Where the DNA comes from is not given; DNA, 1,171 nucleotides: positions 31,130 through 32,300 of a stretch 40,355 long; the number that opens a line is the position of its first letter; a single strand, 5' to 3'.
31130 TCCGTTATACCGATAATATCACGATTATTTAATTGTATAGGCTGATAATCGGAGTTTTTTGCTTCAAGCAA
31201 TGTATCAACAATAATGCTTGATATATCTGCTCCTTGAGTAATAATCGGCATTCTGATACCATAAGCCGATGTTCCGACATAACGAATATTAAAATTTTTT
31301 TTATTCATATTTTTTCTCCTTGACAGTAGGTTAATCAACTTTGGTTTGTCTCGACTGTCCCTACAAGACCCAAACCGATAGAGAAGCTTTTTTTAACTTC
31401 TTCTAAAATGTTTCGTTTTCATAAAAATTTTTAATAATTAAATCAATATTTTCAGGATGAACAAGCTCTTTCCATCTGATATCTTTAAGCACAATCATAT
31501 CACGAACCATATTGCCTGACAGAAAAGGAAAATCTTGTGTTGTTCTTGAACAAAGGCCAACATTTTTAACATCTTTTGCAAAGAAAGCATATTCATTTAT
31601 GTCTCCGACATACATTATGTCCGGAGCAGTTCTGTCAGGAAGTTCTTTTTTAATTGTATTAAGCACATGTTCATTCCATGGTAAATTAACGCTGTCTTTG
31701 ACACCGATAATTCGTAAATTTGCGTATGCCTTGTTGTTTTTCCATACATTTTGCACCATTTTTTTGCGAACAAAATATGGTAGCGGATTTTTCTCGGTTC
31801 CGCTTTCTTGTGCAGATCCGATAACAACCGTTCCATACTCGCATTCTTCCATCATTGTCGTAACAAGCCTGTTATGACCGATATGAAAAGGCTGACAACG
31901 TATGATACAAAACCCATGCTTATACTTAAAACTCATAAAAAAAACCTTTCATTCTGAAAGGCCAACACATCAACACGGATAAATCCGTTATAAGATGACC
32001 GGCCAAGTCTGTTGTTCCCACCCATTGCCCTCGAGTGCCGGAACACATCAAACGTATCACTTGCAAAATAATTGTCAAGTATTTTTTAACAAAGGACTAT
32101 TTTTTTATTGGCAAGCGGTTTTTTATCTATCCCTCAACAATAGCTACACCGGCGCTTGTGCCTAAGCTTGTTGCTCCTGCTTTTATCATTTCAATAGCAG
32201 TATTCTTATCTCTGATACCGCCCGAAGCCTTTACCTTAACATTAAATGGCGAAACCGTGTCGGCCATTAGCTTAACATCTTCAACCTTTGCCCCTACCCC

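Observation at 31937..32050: Riboswitch-style leader I cannot assign to a known class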

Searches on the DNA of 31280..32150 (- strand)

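Call 4: search_rna_families(source=window, start=31850, end=32150, threshold=evalue, max_evalue=10, show_alignments=5)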
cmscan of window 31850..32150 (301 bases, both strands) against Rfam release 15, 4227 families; matches with E-value up to 10: 5.
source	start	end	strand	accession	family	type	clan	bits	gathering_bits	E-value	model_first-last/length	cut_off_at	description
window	31867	31959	+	RF01195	snR52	Gene; snRNA; snoRNA; CD-box;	-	19.3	45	3.6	1-92/92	no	Small nucleolar RNA snR52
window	31928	31988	-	RF02732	JA04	Gene; sRNA;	-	16.6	81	7.5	1-81/81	no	Aggregatibacter sRNA JA04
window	32011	32045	-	RF01370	CRISPR-DR57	Gene; CRISPR;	-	15.5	39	1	1-37/37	no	CRISPR RNA direct repeat element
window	31976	32105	+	RF02515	AfaR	Gene; sRNA;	-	13.7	100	4.5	1-234/234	no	AfaR small RNA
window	31918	31977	-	RF02150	MESTIT1_3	Gene; lncRNA;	-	10.1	60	9.4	1-99/99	no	MEST intronic transcript 1, antisense RNA conserved region 3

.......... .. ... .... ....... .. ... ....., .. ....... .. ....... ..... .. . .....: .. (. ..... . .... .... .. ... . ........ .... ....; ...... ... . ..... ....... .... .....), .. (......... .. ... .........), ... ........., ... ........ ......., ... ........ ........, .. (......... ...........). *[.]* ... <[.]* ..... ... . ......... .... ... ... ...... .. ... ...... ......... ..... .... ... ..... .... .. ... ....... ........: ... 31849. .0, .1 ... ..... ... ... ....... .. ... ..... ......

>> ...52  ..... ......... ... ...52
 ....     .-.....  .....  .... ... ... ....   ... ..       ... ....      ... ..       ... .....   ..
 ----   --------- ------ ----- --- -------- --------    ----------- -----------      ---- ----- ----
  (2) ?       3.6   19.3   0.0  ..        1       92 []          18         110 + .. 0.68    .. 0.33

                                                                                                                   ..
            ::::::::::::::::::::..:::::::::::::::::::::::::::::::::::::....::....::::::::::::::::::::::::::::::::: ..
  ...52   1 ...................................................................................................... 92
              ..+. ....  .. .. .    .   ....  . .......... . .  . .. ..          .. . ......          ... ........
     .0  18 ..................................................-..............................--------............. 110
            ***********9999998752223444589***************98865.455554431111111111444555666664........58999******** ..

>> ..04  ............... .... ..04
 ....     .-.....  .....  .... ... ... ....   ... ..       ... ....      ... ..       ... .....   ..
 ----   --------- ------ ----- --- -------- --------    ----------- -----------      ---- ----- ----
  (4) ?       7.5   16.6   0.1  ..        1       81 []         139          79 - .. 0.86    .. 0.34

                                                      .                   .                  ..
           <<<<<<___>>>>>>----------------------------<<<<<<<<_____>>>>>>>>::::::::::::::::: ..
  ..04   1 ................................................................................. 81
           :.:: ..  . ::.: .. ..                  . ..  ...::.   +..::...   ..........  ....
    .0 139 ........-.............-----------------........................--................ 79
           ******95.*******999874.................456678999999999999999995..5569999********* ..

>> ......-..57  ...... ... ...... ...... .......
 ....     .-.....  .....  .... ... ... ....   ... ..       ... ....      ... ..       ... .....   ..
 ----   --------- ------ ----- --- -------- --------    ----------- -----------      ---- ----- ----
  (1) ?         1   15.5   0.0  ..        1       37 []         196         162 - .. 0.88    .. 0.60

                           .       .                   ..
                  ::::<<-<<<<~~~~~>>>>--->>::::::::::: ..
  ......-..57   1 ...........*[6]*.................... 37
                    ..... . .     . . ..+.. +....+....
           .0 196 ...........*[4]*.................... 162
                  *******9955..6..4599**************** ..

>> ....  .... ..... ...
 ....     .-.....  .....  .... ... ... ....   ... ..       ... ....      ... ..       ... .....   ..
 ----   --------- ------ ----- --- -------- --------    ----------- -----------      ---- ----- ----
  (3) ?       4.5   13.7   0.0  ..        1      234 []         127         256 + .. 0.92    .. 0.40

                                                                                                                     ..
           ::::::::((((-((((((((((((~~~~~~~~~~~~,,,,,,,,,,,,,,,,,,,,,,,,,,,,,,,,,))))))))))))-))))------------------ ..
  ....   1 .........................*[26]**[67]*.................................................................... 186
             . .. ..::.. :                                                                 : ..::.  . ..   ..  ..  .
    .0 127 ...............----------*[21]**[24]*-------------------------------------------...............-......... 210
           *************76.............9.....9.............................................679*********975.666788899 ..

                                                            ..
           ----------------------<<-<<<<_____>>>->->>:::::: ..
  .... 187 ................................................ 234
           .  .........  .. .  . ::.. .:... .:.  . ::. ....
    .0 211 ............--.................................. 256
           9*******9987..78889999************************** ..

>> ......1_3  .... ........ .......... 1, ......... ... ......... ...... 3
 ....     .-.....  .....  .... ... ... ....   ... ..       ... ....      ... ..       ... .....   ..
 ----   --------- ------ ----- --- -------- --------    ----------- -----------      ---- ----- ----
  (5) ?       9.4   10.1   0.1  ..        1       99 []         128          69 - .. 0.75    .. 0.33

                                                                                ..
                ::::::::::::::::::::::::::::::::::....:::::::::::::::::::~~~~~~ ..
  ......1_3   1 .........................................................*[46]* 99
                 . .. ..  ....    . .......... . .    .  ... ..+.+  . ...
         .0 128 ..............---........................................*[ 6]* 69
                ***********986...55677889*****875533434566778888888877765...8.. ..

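Call 35: search_rna_families(source=L043, start=3780, end=4660, threshold=evalue, max_evalue=10, show_alignments=3)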
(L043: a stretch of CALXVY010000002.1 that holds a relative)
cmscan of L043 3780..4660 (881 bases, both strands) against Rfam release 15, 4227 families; matches with E-value up to 10: 2.
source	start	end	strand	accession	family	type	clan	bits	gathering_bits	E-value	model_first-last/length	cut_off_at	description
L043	3938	3996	+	RF02898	AaHKsRNA20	Gene; sRNA;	-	20.3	43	2.3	1-77/77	no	Aggregatibacter sRNA 20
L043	4266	4425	+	RF02650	CncR1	Gene; sRNA;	-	13.1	76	2.7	1-213/213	no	Cag non-coding RNA1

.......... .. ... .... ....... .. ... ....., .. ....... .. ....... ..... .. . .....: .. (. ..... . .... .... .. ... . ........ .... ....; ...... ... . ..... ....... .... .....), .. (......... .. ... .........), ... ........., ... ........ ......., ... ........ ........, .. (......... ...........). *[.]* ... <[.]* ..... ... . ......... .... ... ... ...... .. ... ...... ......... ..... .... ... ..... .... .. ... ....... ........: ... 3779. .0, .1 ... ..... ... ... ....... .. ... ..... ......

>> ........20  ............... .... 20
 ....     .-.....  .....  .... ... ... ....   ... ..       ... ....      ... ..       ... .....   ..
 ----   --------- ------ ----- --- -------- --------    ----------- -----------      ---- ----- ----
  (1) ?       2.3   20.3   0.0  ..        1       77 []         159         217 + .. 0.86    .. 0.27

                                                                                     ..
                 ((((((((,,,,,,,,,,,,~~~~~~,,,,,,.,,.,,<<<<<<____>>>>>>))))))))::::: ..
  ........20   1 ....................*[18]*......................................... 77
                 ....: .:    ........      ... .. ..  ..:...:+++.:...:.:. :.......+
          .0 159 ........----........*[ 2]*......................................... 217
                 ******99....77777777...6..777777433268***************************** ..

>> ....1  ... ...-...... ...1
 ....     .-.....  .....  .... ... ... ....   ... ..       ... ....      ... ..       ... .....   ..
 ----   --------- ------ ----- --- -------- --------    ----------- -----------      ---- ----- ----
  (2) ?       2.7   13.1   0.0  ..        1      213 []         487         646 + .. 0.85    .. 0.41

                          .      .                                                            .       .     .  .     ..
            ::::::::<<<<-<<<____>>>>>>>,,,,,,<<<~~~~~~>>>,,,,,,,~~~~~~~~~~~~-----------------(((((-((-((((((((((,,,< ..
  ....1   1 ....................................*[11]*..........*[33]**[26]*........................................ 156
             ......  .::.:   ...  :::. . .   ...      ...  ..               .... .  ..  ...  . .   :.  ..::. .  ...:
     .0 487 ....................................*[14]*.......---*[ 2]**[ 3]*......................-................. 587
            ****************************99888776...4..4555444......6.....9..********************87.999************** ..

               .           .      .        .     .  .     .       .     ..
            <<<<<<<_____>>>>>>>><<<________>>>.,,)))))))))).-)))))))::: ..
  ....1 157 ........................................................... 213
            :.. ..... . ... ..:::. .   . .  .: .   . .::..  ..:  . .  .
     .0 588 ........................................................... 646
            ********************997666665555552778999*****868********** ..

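Call 72: search_rna_families(source=window, start=31280, end=31420, threshold=evalue, max_evalue=10)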
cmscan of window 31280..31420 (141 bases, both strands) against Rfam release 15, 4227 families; matches with E-value up to 10: 5.
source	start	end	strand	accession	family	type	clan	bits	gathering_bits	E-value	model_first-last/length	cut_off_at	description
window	31281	31351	+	RF02846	Ref84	Gene; antisense;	-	18.7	52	2.3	1-87/87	no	Enterococcus sRNA 84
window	31377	31420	+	RF02845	Ref1C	Gene; sRNA;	-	16.7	90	2.7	1-45/131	3'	Enterococcus sRNA 1C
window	31290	31391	+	RF02701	PsrR1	Gene; sRNA;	-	16.3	42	0.56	1-79/79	no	Photosynthesis regulatory RNA1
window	31306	31384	-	RF02980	freshwater-2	Cis-reg;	-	15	49.9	2.9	1-84/84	no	freshwater-2 RNA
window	31280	31402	+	RF00004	U2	Gene; snRNA; splicing;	CL00006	8.8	46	9.9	70-192/192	5'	U2 spliceosomal RNA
